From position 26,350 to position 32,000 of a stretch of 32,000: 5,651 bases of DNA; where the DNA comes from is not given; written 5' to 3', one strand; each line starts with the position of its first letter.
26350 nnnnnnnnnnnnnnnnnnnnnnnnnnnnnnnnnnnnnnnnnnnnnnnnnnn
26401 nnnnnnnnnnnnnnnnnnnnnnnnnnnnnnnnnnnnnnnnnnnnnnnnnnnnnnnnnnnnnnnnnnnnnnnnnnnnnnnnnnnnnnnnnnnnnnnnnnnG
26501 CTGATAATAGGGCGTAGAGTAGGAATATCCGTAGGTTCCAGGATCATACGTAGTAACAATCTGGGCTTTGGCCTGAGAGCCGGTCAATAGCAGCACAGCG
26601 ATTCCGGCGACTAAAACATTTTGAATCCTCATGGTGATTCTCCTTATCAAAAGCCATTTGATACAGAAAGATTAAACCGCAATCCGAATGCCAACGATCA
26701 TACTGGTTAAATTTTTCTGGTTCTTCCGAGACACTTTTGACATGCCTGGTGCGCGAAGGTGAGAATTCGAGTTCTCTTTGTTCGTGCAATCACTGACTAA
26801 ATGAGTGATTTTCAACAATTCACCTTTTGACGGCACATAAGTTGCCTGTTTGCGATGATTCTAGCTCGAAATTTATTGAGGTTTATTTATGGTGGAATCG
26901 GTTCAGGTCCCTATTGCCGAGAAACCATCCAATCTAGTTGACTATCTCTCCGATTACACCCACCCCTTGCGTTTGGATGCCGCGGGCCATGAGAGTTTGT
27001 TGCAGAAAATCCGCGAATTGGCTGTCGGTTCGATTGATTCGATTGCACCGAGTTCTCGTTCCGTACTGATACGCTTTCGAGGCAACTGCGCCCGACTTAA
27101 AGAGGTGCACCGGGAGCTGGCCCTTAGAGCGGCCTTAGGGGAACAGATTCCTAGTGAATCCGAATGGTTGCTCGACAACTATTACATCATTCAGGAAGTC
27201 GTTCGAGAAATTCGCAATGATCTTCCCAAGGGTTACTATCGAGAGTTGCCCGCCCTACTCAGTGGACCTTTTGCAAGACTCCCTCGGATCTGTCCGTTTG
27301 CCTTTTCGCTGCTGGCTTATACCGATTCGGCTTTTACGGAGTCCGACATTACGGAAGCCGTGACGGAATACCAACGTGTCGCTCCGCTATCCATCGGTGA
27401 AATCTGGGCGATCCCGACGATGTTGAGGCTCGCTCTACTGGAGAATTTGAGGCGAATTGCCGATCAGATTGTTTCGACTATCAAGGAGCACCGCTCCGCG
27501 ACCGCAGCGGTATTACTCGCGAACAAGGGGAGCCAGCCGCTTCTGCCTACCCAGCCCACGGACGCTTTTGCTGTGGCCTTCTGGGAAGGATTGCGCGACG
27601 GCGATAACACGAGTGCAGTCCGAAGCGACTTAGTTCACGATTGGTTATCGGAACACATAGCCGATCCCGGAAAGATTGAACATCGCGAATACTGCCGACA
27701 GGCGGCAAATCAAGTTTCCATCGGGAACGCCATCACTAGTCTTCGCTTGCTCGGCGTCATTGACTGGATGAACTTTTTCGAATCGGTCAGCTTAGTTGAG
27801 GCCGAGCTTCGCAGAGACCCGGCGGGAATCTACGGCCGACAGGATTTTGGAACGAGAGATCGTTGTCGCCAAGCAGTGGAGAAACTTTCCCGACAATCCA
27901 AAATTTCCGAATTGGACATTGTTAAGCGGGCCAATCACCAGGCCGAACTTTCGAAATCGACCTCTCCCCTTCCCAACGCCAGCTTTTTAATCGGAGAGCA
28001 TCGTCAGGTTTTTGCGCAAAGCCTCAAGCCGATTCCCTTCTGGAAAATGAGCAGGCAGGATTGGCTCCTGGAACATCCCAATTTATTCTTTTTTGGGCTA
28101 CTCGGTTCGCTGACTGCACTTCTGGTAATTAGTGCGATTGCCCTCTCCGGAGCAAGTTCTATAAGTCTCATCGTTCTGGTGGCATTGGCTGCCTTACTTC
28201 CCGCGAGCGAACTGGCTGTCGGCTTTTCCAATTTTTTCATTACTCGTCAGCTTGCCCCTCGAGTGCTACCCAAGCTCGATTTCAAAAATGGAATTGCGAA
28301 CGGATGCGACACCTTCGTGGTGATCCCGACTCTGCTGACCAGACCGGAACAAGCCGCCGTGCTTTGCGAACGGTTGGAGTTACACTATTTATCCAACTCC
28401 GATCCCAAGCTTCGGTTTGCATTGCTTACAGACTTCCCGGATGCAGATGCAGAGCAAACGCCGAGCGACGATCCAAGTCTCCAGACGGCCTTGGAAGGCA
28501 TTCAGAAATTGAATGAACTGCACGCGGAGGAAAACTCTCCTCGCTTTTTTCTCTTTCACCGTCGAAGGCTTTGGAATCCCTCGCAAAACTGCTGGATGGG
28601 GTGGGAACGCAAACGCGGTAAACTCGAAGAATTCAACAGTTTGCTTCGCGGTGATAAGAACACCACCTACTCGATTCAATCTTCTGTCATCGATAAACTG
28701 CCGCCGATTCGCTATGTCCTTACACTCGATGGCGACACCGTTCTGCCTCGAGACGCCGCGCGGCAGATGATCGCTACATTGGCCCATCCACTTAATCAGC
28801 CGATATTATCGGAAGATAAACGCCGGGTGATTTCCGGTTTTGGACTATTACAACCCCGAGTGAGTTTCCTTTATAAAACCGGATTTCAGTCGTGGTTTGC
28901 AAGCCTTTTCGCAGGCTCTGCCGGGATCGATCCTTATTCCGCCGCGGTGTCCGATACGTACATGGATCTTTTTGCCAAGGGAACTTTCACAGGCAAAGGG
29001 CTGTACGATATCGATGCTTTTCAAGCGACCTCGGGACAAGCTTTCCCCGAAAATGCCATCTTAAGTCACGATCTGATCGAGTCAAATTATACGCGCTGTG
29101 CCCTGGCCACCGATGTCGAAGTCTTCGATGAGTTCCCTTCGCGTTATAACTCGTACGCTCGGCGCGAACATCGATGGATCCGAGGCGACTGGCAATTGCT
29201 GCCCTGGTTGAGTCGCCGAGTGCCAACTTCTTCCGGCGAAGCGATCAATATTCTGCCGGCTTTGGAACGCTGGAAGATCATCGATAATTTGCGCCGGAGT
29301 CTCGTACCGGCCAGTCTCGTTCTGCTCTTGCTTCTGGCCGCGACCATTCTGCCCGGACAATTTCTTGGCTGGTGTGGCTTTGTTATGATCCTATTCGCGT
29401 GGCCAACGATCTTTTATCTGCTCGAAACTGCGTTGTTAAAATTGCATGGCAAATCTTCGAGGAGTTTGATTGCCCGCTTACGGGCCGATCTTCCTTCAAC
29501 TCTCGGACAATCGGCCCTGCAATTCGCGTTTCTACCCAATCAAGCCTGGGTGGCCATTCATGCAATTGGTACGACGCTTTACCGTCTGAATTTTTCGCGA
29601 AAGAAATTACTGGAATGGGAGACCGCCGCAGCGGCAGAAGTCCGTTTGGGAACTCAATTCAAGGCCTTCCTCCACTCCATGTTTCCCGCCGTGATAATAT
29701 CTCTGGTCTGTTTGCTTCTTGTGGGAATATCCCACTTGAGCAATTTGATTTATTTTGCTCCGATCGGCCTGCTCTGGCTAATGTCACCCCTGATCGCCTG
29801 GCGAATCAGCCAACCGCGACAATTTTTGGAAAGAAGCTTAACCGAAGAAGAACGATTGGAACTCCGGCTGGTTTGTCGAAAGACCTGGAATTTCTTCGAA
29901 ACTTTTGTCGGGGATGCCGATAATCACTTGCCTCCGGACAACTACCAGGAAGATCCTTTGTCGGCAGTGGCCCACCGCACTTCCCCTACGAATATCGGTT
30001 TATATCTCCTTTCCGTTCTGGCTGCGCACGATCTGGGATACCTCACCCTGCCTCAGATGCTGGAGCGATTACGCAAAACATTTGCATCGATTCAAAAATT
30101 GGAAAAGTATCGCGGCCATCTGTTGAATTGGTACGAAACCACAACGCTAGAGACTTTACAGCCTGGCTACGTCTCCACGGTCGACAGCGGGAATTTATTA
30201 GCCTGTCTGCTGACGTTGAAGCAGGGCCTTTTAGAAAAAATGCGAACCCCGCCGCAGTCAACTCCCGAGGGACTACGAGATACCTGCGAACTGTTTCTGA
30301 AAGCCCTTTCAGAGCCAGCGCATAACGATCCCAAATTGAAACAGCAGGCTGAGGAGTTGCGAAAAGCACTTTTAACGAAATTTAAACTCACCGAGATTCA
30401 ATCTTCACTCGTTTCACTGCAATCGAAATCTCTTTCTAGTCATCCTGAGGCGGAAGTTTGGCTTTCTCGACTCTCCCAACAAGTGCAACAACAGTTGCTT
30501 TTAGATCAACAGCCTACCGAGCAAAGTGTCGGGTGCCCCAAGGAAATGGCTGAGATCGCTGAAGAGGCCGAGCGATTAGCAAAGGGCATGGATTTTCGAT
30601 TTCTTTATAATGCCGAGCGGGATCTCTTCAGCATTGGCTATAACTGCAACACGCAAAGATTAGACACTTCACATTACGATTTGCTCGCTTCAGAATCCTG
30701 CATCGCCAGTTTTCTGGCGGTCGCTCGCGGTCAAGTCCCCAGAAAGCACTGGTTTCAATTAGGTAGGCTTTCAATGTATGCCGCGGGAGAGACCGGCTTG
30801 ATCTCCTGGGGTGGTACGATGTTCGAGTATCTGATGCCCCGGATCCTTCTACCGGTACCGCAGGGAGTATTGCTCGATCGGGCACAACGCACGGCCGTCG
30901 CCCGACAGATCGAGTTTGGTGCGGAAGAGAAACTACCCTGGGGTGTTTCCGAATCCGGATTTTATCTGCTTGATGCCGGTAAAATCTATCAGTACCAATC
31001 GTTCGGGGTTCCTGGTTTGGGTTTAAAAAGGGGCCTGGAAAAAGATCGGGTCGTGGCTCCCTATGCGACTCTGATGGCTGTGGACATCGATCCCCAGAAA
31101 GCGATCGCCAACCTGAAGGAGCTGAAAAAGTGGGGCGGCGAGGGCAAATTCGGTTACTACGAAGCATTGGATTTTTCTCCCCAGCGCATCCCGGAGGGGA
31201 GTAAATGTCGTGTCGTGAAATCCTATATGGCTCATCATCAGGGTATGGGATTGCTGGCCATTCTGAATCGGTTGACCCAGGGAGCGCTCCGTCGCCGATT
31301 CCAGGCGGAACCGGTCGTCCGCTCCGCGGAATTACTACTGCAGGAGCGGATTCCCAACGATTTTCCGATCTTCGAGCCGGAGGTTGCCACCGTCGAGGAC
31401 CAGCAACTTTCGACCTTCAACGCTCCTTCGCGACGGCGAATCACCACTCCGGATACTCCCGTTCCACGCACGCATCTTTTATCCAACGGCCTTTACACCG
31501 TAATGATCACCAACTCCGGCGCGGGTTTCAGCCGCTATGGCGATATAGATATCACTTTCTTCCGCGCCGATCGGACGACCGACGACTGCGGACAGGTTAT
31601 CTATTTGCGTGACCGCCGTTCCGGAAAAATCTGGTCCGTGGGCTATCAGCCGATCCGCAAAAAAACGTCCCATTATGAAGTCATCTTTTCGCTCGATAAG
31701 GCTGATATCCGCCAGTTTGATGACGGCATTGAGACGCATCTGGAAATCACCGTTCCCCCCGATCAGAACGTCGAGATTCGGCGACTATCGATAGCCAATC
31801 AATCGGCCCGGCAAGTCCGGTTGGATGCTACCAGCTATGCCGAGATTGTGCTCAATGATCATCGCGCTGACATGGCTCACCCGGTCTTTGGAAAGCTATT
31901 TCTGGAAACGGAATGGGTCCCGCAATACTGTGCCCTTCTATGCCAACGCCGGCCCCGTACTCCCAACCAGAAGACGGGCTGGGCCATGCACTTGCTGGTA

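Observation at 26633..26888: Divergent pair of sigma-54 promoters flanking a perfect inverted repeat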

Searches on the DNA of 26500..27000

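Call 55: search_rna_families(source=window, start=26500, end=27000, threshold=evalue, max_evalue=1)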
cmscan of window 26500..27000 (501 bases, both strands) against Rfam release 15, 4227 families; matches with E-value up to 1: 1.
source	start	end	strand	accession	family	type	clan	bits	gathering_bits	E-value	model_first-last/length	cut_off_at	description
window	26565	26618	-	RF00324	snoMBII-202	Gene; snRNA; snoRNA; CD-box;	-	17.5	40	0.53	1-84/84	no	Small nucleolar RNA MBII-202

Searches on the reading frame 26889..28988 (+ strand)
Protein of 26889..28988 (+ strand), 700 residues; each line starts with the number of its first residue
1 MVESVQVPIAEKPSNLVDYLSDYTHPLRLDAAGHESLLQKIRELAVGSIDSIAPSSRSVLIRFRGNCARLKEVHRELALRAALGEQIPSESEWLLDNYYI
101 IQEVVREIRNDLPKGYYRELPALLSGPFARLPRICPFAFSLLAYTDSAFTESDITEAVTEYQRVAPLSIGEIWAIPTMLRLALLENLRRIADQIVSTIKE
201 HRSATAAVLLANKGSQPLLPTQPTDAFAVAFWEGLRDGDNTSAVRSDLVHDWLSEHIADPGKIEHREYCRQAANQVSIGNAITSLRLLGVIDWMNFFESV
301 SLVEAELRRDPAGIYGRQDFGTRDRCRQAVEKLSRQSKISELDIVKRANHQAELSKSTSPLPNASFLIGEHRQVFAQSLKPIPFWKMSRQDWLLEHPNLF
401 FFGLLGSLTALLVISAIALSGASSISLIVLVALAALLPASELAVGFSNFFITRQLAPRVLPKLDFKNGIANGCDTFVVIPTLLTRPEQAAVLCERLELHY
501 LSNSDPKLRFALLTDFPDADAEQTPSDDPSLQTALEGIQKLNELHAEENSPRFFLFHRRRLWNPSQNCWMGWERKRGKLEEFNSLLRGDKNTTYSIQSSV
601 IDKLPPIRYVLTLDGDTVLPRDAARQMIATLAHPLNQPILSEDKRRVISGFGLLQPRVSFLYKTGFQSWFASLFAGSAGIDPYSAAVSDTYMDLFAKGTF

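Call 12: find_homologous_proteins(query=window:26889-28988:+, max_evalue=1e-10)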
Query window:26889-28988:+ (700 aa): 153 proteins with E <= 1e-10 among 8000 candidates; the best 120 are listed.
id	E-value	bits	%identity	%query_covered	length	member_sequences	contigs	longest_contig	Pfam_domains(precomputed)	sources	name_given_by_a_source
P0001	3.1e-229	781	54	98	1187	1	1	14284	-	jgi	jgi:cyclic beta-1,2-glucan synthetase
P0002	3.0e-209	715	51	97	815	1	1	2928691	-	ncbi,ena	-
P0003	2.5e-204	698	49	98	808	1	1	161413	-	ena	-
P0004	4.0e-202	691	51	96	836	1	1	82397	PF13632.13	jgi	jgi:cyclic beta-1,2-glucan synthetase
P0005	2.6e-198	678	48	96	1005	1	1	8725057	-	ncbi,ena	-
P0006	1.5e-193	663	49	96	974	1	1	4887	-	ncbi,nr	ncbi:MAG TPA: glycosyl transferase family 36, partial [Gemmataceae bacterium]|nr:glycosyl transferas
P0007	4.8e-190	651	47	96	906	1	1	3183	-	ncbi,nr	ncbi:MAG TPA: glycosyl transferase family 36, partial [Gemmataceae bacterium]|nr:glycosyl transferas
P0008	3.9e-188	645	47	94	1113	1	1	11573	PF13632.13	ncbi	ncbi:MAG TPA: glycosyltransferase family 2 protein, partial [Fimbriiglobus sp.]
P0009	2.6e-180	619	47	98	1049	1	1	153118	-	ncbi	ncbi:MAG: hypothetical protein U0871_19035 [Gemmataceae bacterium]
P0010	3.3e-174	599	50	62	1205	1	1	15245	-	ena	-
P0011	1.1e-166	574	48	87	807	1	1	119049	-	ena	-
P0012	1.7e-166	573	45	90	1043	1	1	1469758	-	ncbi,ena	-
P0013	5.6e-166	572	43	96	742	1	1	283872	-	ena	-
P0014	1.5e-165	570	43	98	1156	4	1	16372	-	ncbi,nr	ncbi:MAG TPA: glycosyl transferase family 36, partial [Isosphaeraceae bacterium]|nr:glycosyl transfe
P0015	3.3e-162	559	46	87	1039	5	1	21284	-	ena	-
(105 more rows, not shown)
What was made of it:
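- On Cyclic beta-1,2-glucan synthase (Cgs/NdvB/ChvB): Homologs are named cyclic beta-1,2-glucan synthetase by JGI and NCBI (call 12).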

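Call 14: find_related_loci(query=A1, collection=genome_contigs, flank=6000)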
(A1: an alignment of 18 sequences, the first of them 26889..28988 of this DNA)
Query A1 (700 aa) in genome_contigs; peptide patterns used: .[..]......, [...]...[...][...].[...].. (x = any residue, [..] = any of these).
600 stretches matched a pattern (row limit reached: there are more); 599 encode a relative of the query (tblastn E <= 1e-3); the best 80 are kept; 80 distinct loci.
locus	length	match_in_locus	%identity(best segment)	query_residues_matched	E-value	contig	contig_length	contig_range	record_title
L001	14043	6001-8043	47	14-700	0e+0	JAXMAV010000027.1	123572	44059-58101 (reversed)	MAG: Gemmataceae bacterium isolate STL-PLA19 C3.136.fa-27, whole genome shotgun sequence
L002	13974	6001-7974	43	55-700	3e-163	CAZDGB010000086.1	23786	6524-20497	MAG TPA_asm: uncultured Planctomycetaceae bacterium isolate SRP302895_co1_441 genome assembly, contig: NODE_3855_length_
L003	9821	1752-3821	40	26-700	3e-156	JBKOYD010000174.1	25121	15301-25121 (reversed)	MAG: Acidobacteriota bacterium isolate GB_HAYS_MAG_00070 GB_HAYS_000000434019, whole genome shotgun sequence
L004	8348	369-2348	42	58-700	1e-155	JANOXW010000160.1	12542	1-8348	MAG: Acidobacteriota bacterium isolate VAR_35_metabat_115 VAR_35_k141_2066995, whole genome shotgun sequence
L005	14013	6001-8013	41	43-700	1e-155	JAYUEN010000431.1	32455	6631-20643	MAG: Bdellovibrionales bacterium isolate GFS_7509 GFS_7509_430, whole genome shotgun sequence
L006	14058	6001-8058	42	26-700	1e-155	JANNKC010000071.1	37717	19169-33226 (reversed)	MAG: Anaeromyxobacter sp. isolate SOY_4_C_metabat_247 SOY_4_C_k141_438711, whole genome shotgun sequence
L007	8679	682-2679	42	62-700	3e-154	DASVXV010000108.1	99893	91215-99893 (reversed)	MAG TPA_asm: Pyrinomonadaceae bacterium isolate SMAG_U2584 k141_222218, whole genome shotgun sequence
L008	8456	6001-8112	42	21-700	3e-154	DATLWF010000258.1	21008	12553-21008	MAG TPA_asm: Blastocatellia bacterium isolate SMAG_U13211 k141_120934, whole genome shotgun sequence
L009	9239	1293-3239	42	66-700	3e-152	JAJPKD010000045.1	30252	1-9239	MAG: Acidobacteria bacterium isolate Centralia_MAG_6 k107_5163870, whole genome shotgun sequence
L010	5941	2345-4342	42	44-700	3e-153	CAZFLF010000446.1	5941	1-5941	MAG TPA_asm: uncultured Pirellulaceae bacterium isolate SRP136066_co1_133 genome assembly, contig: NODE_22408_length_594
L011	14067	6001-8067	40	22-700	3e-151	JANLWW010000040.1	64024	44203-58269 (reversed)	MAG: Acidobacteriota bacterium isolate OTE_20_metabat_232 OTE_20_k141_1575044, whole genome shotgun sequence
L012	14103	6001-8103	41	26-700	2e-150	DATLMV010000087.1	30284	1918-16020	MAG TPA_asm: Pyrinomonadaceae bacterium isolate SMAG_U13783 k141_4187961, whole genome shotgun sequence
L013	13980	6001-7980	41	58-700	5e-148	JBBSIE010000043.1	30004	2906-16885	MAG: Pyrinomonadales bacterium isolate LS3_sbin.26 LS3_sbin.26_K_594142_L_30004_cov_87.9346, whole genome shotgun sequen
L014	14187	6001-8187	39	26-700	4e-147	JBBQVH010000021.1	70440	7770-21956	MAG: Blastocatellia bacterium isolate Co_metawrap_1988 Cmw_1988_k141_4007967_length_70440_cov_10.0000, whole genome shot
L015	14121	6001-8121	40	1-700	5e-148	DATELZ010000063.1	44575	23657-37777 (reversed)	MAG TPA_asm: Pyrinomonadaceae bacterium isolate SMAG_U8929 k141_890740, whole genome shotgun sequence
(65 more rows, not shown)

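Call 20: find_encoding_contigs(protein=P0001, flank=8000, max_places=3)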
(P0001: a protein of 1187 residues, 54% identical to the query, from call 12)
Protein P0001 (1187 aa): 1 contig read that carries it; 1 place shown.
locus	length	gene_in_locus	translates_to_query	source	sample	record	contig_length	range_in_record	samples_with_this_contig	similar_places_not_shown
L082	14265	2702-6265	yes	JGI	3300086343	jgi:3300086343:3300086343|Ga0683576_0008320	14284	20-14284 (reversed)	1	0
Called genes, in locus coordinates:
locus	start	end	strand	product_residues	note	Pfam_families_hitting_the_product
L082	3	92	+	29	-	?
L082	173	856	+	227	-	PF04542:Sigma70_r2, PF08281:Sigma70_r4_2, PF04545:Sigma70_r4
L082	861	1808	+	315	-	-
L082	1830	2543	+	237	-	PF13267:DUF4058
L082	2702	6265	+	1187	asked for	-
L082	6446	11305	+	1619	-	PF10091:Glycoamylase, PF06165:GH94_b-supersand, PF17167:Glyco_hydro_94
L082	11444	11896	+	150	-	-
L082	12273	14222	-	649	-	-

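Call 21: find_encoding_contigs(protein=P0002, flank=8000, max_places=3)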
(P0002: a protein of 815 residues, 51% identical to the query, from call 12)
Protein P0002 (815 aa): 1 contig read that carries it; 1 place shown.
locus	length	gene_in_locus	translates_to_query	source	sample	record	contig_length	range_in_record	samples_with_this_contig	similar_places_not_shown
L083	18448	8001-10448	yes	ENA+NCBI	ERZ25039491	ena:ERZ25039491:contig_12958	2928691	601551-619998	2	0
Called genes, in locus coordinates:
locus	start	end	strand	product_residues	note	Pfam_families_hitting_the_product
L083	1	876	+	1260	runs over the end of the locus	PF19077:Big_13 (faint), PF07495:Y_Y_Y (faint), PF14693:Ribosomal_TL5_C (faint)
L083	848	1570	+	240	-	-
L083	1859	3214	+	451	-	-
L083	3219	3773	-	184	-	PF07394:DUF1501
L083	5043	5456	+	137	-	-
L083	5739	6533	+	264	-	PF09414:RNA_ligase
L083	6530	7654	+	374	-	PF13671:AAA_33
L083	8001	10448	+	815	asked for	-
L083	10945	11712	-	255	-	-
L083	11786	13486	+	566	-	PF10091:Glycoamylase, PF06165:GH94_b-supersand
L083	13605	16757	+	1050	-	PF06165:GH94_b-supersand, PF17167:Glyco_hydro_94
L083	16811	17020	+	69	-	-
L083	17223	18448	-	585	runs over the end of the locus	PF00664:ABC_membrane, PF00005:ABC_tran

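Call 71: find_encoding_contigs(protein=P0004, flank=6000, max_places=1)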
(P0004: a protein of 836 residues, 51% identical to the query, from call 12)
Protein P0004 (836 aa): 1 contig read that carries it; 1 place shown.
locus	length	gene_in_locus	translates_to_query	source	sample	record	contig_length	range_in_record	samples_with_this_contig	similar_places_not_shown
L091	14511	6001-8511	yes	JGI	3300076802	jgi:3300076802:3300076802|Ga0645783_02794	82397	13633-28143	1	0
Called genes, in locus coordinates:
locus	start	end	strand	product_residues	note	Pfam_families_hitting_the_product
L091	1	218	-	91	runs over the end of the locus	-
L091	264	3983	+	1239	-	-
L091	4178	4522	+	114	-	-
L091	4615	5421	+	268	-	PF14690:Zn_ribbon_ISL3, PF13542:HTH_Tnp_ISL3, PF01610:DDE_Tnp_ISL3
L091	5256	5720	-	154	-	-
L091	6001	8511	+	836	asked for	PF13632:Glyco_trans_2_3 (faint)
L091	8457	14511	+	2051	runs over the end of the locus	PF10091:Glycoamylase, PF06165:GH94_b-supersand, PF17167:Glyco_hydro_94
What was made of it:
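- Tried and rejected: The closest glucan-synthase homologs (47-54% identity) have different neighbours (calls 14, 20, 21, 71).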

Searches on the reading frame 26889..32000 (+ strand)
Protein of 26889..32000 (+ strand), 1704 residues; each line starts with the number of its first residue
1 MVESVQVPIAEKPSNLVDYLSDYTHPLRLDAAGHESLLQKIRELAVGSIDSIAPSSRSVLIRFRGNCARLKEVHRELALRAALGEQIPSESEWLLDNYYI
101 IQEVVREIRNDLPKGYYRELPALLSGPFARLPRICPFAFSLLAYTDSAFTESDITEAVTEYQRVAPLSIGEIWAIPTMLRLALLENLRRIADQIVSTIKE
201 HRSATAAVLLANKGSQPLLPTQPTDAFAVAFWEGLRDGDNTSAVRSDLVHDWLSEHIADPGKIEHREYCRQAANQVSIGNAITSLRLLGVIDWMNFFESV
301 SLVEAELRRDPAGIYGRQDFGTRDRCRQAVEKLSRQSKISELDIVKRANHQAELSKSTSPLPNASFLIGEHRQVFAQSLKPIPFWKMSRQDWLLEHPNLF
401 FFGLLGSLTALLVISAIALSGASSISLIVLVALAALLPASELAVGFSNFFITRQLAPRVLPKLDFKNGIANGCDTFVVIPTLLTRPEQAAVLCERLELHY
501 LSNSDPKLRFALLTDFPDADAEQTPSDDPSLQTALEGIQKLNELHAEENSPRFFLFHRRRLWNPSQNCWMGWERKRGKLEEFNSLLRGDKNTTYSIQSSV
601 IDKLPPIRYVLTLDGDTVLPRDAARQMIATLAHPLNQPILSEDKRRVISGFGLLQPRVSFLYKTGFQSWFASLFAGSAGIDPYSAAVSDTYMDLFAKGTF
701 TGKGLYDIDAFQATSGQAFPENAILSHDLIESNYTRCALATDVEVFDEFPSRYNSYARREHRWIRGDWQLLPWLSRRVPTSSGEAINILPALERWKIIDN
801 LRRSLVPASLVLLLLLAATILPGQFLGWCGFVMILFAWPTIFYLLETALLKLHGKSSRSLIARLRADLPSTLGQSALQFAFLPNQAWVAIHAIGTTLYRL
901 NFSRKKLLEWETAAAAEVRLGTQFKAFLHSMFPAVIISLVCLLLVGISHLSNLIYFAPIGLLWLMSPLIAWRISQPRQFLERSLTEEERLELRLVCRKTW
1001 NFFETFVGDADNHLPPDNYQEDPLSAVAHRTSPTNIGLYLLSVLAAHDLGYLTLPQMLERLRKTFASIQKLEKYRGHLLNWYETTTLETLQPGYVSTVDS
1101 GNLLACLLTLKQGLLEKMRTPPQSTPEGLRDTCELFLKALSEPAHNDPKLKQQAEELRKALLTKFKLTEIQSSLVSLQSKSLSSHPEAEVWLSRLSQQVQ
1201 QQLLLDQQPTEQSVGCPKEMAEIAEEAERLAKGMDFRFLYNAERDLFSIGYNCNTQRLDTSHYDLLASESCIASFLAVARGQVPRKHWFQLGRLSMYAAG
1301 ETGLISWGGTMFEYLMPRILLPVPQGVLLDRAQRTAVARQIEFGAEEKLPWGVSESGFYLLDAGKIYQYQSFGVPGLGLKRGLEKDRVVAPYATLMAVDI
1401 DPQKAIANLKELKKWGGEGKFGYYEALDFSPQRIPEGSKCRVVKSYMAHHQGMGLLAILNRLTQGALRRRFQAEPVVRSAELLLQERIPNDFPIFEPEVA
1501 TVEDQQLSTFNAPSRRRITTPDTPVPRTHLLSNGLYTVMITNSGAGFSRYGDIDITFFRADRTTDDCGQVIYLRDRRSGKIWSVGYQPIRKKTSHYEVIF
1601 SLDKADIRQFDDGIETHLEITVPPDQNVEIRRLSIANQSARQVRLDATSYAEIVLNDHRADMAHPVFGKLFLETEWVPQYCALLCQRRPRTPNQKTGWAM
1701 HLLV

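Call 10: search_protein_families(library=pfam, proteins=[window:26889-32000:+])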
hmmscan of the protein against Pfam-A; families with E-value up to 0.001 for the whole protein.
window:26889-32000:+ (1704 aa): 3 families
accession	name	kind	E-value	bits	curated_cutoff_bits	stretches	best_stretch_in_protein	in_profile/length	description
PF06165.18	GH94_b-supersand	-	3e-55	187.8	23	1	1524-1701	1-184/251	Glycosyl hydrolase 94, supersandwich domain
PF10091.15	Glycoamylase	-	1.2e-16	61.4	27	1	1262-1473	2-219/221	Putative glucoamylase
PF13632.12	Glyco_trans_2_3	-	4.8e-06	27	27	1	609-838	1-195/198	Glycosyl transferase family group 2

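Call 11: search_protein_families(library=ncbifam, proteins=[window:26889-32000:+])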
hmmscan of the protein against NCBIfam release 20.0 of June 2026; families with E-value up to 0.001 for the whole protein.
window:26889-32000:+ (1704 aa): 1 family
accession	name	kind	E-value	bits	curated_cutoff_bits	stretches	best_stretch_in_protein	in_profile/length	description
NF003958.0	PRK05454.2-1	equivalog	0.00013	20.3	419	0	723-770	309-362/704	glucans biosynthesis glucosyltransferase MdoH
